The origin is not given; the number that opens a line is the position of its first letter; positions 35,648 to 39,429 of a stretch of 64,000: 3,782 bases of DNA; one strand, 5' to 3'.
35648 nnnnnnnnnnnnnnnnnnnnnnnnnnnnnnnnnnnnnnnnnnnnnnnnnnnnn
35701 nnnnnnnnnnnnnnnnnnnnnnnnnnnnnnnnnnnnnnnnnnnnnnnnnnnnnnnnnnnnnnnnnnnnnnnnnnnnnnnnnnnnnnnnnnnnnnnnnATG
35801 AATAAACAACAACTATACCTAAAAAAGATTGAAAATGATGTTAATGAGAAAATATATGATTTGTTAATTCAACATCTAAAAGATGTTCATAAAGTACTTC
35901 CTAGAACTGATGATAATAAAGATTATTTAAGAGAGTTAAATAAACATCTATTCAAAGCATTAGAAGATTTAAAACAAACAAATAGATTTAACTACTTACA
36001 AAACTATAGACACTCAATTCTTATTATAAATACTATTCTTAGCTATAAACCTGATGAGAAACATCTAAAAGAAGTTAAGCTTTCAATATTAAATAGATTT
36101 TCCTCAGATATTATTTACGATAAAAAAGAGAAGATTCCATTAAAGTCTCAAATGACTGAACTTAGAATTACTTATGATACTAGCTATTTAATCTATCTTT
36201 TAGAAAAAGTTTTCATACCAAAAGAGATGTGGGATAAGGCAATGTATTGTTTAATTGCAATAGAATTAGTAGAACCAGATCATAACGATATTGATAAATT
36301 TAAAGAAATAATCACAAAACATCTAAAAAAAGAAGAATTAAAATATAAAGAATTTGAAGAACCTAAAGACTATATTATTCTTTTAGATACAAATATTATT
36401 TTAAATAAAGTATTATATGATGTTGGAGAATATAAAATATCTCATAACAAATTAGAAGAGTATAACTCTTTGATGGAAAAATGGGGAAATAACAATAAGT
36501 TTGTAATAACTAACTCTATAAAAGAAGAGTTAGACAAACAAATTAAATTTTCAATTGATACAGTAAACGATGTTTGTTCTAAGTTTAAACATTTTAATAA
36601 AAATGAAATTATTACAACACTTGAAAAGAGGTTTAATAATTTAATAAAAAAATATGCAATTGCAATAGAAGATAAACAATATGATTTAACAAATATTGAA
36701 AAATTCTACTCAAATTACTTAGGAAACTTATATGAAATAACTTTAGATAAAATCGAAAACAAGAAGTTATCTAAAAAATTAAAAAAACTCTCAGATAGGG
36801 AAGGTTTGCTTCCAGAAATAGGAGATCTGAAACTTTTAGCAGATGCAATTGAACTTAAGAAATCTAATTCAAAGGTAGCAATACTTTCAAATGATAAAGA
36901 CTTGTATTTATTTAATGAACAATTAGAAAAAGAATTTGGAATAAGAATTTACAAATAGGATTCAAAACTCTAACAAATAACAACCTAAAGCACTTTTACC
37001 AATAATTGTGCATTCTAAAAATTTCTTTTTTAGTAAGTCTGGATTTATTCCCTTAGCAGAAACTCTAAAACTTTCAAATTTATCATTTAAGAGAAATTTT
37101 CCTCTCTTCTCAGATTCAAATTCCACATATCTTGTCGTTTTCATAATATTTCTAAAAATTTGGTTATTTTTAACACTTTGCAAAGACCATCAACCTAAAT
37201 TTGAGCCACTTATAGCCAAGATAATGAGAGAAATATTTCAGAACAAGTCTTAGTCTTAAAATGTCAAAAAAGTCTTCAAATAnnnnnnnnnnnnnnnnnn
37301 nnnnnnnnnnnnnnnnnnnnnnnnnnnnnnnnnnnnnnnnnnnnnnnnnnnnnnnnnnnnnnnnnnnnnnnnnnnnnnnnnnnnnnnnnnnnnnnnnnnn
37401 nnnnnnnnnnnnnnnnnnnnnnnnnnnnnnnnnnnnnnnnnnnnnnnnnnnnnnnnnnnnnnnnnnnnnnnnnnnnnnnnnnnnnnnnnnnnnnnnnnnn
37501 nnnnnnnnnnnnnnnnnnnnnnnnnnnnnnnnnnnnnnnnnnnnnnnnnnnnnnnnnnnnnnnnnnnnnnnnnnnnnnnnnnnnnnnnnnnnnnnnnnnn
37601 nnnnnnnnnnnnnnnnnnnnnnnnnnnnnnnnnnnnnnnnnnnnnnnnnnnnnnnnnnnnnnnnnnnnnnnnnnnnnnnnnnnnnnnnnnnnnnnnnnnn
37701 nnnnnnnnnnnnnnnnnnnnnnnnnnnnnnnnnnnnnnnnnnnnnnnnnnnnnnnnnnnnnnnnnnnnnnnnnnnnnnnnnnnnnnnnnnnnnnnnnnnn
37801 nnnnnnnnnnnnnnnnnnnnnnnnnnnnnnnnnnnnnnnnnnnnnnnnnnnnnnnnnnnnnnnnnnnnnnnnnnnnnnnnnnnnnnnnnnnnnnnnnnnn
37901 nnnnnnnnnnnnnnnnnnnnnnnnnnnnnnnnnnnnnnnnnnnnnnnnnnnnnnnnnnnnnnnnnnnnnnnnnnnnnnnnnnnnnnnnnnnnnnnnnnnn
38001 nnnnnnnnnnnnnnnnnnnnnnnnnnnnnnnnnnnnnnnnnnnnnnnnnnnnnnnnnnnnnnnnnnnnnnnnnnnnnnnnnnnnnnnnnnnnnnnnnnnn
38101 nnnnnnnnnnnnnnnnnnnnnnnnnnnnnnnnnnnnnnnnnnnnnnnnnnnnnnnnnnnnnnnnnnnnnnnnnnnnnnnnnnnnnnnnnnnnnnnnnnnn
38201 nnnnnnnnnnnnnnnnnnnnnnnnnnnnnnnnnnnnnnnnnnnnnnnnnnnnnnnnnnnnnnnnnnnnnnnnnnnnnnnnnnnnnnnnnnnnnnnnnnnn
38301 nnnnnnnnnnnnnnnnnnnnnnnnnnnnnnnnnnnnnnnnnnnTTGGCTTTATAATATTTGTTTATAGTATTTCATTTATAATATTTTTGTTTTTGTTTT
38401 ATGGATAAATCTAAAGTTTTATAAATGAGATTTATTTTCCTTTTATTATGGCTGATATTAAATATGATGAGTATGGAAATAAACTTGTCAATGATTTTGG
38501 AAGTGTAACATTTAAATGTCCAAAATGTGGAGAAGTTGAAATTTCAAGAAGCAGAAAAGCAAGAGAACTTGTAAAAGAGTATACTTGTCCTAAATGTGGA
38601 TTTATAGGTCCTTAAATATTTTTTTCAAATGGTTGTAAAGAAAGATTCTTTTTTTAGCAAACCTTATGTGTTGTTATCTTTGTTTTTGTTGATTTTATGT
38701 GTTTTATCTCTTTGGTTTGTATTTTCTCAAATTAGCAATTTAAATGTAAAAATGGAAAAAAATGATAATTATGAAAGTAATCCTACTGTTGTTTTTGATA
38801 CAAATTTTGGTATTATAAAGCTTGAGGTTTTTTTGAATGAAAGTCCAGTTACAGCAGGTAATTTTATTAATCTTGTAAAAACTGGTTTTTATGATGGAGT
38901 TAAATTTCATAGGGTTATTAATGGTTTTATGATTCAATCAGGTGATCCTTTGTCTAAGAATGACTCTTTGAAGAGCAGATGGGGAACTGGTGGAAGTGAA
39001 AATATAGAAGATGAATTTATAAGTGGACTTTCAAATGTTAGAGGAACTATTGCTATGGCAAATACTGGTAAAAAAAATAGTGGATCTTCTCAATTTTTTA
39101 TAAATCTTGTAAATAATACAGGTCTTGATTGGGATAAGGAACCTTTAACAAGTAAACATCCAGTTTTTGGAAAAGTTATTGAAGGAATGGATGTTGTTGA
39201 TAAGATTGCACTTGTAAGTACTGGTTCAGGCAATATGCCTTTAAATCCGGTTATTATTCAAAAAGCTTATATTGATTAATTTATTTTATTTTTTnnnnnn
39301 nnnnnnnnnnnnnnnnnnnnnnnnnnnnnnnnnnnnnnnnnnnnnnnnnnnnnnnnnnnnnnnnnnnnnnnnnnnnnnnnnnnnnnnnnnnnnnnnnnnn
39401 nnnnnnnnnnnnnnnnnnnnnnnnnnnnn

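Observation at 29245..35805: Complete Wadjet (JetABCD / MksFEBG-like) condensin-type anti-plasmid system in an archaeal mobile island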

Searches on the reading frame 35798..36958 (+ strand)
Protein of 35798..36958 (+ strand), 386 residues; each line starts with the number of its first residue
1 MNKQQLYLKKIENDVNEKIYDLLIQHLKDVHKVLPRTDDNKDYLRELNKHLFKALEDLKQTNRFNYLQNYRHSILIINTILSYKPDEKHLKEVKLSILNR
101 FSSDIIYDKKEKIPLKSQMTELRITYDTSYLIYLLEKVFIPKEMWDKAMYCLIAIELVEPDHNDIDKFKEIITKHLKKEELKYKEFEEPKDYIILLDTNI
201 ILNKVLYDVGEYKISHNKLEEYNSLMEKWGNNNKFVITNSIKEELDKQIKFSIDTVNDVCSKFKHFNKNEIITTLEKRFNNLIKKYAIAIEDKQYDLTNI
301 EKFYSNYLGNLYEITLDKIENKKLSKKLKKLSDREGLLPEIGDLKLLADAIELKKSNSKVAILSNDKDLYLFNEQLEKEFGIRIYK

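Call 3: search_protein_families(library=padloc, proteins=[window:35798-36958:+], max_evalue=0.01)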
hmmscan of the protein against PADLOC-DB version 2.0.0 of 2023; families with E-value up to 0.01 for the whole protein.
window:35798-36958:+ (386 aa): 0 families

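Call 4: search_protein_families(library=pfam, proteins=[window:35798-36958:+], max_evalue=0.01)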
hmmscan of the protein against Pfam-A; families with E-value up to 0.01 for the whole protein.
window:35798-36958:+ (386 aa): 0 families

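Call 39: search_protein_families(library=ncbifam, proteins=[window:35798-36958:+], max_evalue=0.05)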
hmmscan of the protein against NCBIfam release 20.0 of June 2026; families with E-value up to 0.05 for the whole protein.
window:35798-36958:+ (386 aa): 0 families

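Call 42: find_homologous_proteins(query=window:35798-36958:+, max_evalue=0.001)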
Query window:35798-36958:+ (386 aa): 30 proteins with E <= 0.001 among 8000 candidates.
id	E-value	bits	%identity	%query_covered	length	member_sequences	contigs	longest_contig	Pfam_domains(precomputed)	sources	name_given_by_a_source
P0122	1.6e-240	816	100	100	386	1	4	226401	-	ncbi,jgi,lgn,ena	-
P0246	2.2e-218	743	90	100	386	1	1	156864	-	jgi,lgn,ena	-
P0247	5.1e-217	738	89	100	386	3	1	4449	-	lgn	-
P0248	3.7e-200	683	84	100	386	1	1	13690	-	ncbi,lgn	-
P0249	9.0e-188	642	77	100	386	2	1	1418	-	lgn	-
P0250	3.8e-173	594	73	100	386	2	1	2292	-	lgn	-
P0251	5.9e-170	584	71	100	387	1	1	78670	-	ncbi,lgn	ncbi:MAG: hypothetical protein ACLFPL_03090 [Candidatus Nanoarchaeia archaeon]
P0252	5.9e-143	495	64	100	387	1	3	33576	-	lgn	-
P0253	9.0e-135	468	60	100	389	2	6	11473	-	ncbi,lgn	ncbi:MAG: hypothetical protein ACMXYB_03170 [Candidatus Woesearchaeota archaeon]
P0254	2.1e-134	467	62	100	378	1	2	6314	-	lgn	-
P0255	3.6e-112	393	54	100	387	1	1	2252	PF16289.12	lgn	-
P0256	2.7e-110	387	53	100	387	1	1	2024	-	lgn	-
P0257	1.6e-106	375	51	100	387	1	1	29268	-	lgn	-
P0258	1.9e-106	375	51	100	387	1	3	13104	PF16289.12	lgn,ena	-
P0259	2.2e-106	374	51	100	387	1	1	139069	PF16289.12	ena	-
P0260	9.7e-106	372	51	100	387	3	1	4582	PF16289.12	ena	-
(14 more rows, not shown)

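Call 43: find_encoding_contigs(protein=P0246, flank=10000, max_places=2)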
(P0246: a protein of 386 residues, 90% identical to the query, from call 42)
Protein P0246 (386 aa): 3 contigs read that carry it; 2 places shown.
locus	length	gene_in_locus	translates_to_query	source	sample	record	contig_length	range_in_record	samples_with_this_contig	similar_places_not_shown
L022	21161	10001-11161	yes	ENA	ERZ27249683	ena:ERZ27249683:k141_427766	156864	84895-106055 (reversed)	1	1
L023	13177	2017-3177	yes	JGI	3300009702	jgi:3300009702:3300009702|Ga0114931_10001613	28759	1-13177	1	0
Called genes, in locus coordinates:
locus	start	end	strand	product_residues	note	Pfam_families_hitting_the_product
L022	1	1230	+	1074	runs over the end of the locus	PF00580:UvrD-helicase, PF01443:Viral_helicase1 (faint), PF13087:AAA_12 (faint), PF13245:AAA_19, PF13604:AAA_30 (faint), PF13361:UvrD_C, PF10926:DUF2800, PF12705:PDDEXK_1, +1 more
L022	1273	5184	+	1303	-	PF18501:REC1, PF21918:cas_Cpf1_2nd, PF22222:Cpf1_PI-like, PF18516:RuvC_1, PF18510:NUC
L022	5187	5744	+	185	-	PF01930:Cas_Cas4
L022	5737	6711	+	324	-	PF01867:Cas_Cas1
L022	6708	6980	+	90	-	PF09827:CRISPR_Cas2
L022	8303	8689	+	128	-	PF06414:Zeta_toxin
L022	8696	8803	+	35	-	-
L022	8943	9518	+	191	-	PF01909:NTP_transf_2, PF18765:Polbeta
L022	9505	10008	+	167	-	-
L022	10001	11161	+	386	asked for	-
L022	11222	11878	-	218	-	PF12796:Ank_2 (faint), PF13637:Ank_4 (faint), PF00023:Ank (faint), PF13606:Ank_3 (faint)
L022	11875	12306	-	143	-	-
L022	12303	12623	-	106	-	-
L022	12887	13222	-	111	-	-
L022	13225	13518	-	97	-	-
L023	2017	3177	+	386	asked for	-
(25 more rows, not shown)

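Call 44: find_encoding_contigs(protein=P0251, flank=10000, max_places=2)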
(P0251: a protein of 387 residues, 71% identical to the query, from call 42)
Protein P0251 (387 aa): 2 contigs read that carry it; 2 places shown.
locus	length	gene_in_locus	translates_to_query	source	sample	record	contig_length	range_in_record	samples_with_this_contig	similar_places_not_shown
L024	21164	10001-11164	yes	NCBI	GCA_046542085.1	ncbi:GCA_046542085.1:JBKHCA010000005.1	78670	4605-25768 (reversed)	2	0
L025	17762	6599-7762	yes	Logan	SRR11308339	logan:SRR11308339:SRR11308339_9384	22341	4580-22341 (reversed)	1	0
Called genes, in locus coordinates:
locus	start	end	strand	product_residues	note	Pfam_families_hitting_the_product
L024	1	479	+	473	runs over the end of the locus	PF16795:Phage_integr_3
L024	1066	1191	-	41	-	-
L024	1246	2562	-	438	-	PF13173:AAA_14, PF13635:DUF4143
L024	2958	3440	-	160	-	-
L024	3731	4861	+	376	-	PF00152:tRNA-synt_2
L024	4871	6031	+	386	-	PF00587:tRNA-synt_2b (weak), PF03129:HGTP_anticodon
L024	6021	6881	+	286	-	PF01209:Ubie_methyltran, PF13847:Methyltransf_31, PF08241:Methyltransf_11, PF08242:Methyltransf_12, PF13649:Methyltransf_25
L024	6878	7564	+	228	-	PF03575:Peptidase_S51, PF07685:GATase_3 (weak)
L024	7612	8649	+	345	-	PF02016:Peptidase_S66, PF17676:Peptidase_S66C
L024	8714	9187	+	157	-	PF00293:NUDIX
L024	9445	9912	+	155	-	PF00293:NUDIX (weak)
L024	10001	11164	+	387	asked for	-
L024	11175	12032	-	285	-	PF00493:MCM (weak), PF17855:MCM_lid (weak)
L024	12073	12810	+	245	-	-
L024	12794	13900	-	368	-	-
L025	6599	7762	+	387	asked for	-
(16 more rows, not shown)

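Call 45: find_encoding_contigs(protein=P0259, flank=10000, max_places=2)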
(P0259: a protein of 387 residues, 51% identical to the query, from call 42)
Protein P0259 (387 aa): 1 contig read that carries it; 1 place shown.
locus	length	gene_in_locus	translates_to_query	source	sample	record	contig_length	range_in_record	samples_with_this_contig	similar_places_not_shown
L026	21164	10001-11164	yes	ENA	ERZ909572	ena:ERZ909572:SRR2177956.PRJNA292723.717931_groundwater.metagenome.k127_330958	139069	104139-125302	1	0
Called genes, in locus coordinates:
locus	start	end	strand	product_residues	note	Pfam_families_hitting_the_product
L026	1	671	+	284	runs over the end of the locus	-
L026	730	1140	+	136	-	-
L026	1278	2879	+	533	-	PF00118:Cpn60_TCP1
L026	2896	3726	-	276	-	PF02498:Bro-N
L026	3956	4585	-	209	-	PF07603:Lcl_C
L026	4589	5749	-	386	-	PF07603:Lcl_C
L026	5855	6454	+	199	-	PF09997:DUF2238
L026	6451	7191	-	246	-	PF02557:VanY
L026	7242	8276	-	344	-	PF01966:HD, PF13487:HD_5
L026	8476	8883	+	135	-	PF01870:Hjc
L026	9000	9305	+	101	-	PF01035:DNA_binding_1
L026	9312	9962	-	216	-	PF00657:Lipase_GDSL, PF04311:DUF459 (faint), PF13472:Lipase_GDSL_2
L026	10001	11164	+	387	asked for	PF16289:PIN_12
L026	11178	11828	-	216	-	PF01936:NYN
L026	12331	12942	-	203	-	PF01936:NYN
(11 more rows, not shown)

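Call 54: search_protein_families(library=pfam, proteins=[window:35798-36958:+], max_evalue=1)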
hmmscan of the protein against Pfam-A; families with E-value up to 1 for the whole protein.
window:35798-36958:+ (386 aa): 1 family
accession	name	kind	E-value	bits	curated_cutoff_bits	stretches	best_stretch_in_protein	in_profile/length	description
PF16933.10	PelG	-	0.38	10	29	1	97-158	83-144/452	Putative exopolysaccharide Exporter (EPS-E)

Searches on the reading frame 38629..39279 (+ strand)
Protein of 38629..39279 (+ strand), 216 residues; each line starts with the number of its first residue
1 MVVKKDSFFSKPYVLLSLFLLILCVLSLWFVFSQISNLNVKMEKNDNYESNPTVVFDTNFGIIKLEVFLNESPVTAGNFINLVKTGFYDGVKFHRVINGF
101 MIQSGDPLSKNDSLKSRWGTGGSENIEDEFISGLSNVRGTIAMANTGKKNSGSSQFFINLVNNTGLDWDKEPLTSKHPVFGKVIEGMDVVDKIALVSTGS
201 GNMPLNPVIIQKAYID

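Call 10: search_protein_families(library=pfam, proteins=[window:38629-39279:+], max_evalue=0.001)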
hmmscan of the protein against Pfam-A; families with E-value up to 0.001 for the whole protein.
window:38629-39279:+ (216 aa): 1 family
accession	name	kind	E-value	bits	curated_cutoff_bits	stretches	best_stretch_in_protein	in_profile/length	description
PF00160.26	Pro_isomerase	-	1.3e-46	159.2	21.7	1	54-213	2-157/159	Cyclophilin type peptidyl-prolyl cis-trans isomerase/CLD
